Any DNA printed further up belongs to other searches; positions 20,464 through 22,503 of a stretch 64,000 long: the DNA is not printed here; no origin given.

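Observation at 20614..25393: ugd-uxs-GT2-GT-C operon: Arn/Rgt-like logic predicting a polyprenyl-phosphate-xylose (or -uronate) donor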

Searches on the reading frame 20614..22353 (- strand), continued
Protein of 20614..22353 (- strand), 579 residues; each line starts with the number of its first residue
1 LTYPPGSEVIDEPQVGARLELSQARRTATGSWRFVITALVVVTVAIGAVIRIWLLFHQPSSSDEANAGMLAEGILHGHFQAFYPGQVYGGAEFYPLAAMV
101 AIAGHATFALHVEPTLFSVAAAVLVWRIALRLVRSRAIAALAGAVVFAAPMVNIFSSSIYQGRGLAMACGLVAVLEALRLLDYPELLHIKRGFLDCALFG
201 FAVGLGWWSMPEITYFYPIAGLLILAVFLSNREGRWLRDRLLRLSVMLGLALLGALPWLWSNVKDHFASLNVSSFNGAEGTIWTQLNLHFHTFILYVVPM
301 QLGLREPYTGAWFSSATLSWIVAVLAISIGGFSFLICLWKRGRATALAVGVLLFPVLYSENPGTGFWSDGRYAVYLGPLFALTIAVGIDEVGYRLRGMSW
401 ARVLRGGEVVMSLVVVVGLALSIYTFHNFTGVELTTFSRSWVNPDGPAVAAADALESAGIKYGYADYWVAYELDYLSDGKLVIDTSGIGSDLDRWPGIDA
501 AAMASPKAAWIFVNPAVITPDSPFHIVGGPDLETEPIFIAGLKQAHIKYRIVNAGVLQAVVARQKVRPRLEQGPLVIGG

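Call 74: find_encoding_contigs(protein=P0008, flank=10000, max_places=1)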
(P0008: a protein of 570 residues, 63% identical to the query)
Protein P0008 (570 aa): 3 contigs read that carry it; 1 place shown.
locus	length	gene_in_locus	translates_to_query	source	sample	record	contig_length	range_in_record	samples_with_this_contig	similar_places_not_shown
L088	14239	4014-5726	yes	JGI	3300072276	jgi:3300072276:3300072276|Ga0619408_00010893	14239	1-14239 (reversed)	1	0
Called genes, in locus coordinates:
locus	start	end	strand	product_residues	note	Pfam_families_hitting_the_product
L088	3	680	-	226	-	?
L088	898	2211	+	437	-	PF03721:UDPG_MGDP_dh_N, PF00984:UDPG_MGDP_dh, PF03720:UDPG_MGDP_dh_C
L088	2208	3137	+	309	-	PF01073:3Beta_HSD, PF01370:Epimerase, PF02719:Polysacc_synt_2 (faint), PF04321:RmlD_sub_bind (weak), PF07993:NAD_binding_4 (faint), PF16363:GDP_Man_Dehyd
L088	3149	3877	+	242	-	PF00535:Glycos_transf_2, PF10111:Glyco_tranf_2_2 (weak), PF13641:Glyco_tranf_2_3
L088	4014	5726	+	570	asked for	-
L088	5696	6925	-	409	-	PF13439:Glyco_transf_4, PF13579:Glyco_trans_4_4, PF20706:GT4-conflict, PF00534:Glycos_transf_1, PF13692:Glyco_trans_1_4, PF13524:Glyco_trans_1_2 (weak)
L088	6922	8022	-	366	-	PF00535:Glycos_transf_2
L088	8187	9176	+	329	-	-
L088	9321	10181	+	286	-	PF13489:Methyltransf_23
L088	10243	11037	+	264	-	PF00535:Glycos_transf_2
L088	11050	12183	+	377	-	PF00534:Glycos_transf_1, PF13692:Glyco_trans_1_4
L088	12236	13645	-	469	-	PF01943:Polysacc_synt (weak), PF13440:Polysacc_synt_3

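Call 75: find_encoding_contigs(protein=P0007, flank=10000, max_places=1)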
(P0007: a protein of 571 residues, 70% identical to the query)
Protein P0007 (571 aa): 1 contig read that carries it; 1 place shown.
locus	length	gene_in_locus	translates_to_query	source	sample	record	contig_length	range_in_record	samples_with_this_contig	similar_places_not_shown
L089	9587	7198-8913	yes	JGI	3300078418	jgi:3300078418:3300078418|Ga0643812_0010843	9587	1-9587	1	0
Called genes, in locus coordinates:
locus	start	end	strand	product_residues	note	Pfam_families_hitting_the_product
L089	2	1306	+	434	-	?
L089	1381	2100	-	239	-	PF13489:Methyltransf_23 (weak), PF08241:Methyltransf_11, PF08242:Methyltransf_12, PF13649:Methyltransf_25 (weak)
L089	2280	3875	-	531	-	-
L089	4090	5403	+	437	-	PF03446:NAD_binding_2 (faint), PF03721:UDPG_MGDP_dh_N, PF03807:F420_oxidored (faint), PF00984:UDPG_MGDP_dh, PF03720:UDPG_MGDP_dh_C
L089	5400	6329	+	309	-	PF01073:3Beta_HSD, PF01370:Epimerase, PF02719:Polysacc_synt_2 (faint), PF04321:RmlD_sub_bind (weak), PF07993:NAD_binding_4 (faint), PF16363:GDP_Man_Dehyd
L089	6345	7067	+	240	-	PF00535:Glycos_transf_2, PF10111:Glyco_tranf_2_2 (weak), PF13641:Glyco_tranf_2_3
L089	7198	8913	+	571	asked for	-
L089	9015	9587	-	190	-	?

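Call 83: search_solved_structures(query=L001:6772-7797:+, max_evalue=1e-15)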
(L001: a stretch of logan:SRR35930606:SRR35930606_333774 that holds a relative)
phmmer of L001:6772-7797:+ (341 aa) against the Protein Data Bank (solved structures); distinct sequences matched with E-value up to 1e-15: 33.
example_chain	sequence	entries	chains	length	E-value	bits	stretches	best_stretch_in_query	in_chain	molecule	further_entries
8vr2_A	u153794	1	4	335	7.8e-26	94.5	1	4-333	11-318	NAD-dependent epimerase/dehydratase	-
4zrm_A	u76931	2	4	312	5.1e-21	78.7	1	3-326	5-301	UDP-glucose 4-epimerase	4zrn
8rdg_A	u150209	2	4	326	1.6e-20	77.1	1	4-316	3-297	SDR family NAD(P)-dependent oxidoreductase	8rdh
8rdi_A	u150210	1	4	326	5.6e-20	75.3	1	4-316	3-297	SDR family NAD(P)-dependent oxidoreductase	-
6dnt_A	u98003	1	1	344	1.5e-19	73.8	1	3-312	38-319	NAD-dependent epimerase/dehydratase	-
6wjb_A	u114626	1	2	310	2.9e-19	72.9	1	3-283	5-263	NAD-dependent epimerase/dehydratase family protein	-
6bwl_A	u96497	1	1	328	3e-19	72.9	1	4-332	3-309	Pal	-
2pzj_A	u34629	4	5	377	8.8e-19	71.3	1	3-332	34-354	Putative nucleotide sugar epimerase/ dehydratase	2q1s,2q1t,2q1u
6zl6_A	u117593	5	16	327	9e-19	71.3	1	4-326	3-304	Epimerase domain-containing protein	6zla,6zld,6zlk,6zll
6k0i_A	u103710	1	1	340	9.5e-19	71.2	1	1-331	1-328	UDP-glucose 4-epimerase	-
6k0g_A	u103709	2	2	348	1e-18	71.1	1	1-331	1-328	UDP-glucose 4-epimerase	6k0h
5gy7_A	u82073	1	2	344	2.1e-18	70.1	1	4-332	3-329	UDP-glucose 4-epimerase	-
6wj9_A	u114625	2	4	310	2.6e-18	69.8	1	3-283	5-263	NAD-dependent epimerase/dehydratase family protein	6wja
6zlj_A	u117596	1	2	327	3.2e-18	69.5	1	4-326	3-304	Epimerase domain-containing protein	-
1lrj_A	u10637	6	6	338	1.3e-17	67.5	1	4-332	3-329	UDP-glucose 4-epimerase | UDP-GALACTOSE 4-EPIMERASE | UDP-GALACTOSE-4-EPIMERASE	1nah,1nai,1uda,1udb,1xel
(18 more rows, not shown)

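Call 87: find_encoding_contigs(protein=P0018, flank=10000, max_places=1)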
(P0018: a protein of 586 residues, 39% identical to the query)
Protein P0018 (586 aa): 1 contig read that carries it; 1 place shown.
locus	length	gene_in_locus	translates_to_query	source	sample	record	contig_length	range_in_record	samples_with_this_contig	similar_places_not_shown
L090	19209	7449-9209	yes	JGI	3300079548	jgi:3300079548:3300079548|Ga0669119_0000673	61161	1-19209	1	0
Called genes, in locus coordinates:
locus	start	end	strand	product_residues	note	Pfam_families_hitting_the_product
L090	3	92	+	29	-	?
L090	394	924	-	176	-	PF06114:Peptidase_M78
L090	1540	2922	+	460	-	PF21105:DyP_N (weak), PF20628:Dyp_perox_C (faint)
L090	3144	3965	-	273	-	-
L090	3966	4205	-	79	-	-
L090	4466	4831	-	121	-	-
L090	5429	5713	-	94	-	-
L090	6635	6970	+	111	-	PF11774:Lsr2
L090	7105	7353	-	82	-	PF13560:HTH_31, PF12844:HTH_19 (weak), PF01381:HTH_3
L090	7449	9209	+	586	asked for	PF13231:PMT_2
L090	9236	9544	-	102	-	-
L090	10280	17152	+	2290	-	PF20148:DUF6531, PF05593:RHS_repeat, PF25023:TEN_YD-shell, PF05593:RHS_repeat, PF25023:TEN_YD-shell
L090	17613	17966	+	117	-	-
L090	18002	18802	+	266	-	PF01861:BpsA_C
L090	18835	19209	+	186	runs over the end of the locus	-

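Call 88: find_encoding_contigs(protein=P0027, flank=10000, max_places=1)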
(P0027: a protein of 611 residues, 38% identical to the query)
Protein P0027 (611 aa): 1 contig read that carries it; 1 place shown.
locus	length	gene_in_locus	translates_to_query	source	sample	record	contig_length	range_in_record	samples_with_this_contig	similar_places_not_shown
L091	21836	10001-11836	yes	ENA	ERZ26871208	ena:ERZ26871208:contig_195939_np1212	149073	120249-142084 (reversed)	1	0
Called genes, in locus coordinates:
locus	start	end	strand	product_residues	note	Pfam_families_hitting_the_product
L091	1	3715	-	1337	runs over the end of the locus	-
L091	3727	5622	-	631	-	PF00364:Biotin_lipoyl, PF25973:BSH_CzcB (faint), PF01039:Carboxyl_trans, PF03255:ACCA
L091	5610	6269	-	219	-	PF00881:Nitroreductase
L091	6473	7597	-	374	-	PF03060:NMO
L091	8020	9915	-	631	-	PF00664:ABC_membrane, PF00005:ABC_tran, PF02463:SMC_N (weak)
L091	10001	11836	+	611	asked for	PF13231:PMT_2 (weak)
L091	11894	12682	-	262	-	PF00106:adh_short, PF13561:adh_short_C2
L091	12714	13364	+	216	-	PF03807:F420_oxidored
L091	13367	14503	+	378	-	PF01406:tRNA-synt_1e, PF09334:tRNA-synt_1g (faint)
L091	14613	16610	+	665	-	PF02824:TGS, PF07973:tRNA_SAD, PF00587:tRNA-synt_2b, PF03129:HGTP_anticodon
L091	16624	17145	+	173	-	PF04677:CwfJ_C_1 (weak), PF11969:DcpS_C, PF01230:HIT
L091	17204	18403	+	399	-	PF03706:LPG_synthase_TM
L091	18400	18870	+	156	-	-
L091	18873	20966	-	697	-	PF00009:GTP_EFTU, PF01926:MMR_HSR1 (weak), PF22042:EF-G_D2, PF14492:EFG_III, PF03764:EFG_IV, PF00679:EFG_C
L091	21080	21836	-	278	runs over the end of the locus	PF00535:Glycos_transf_2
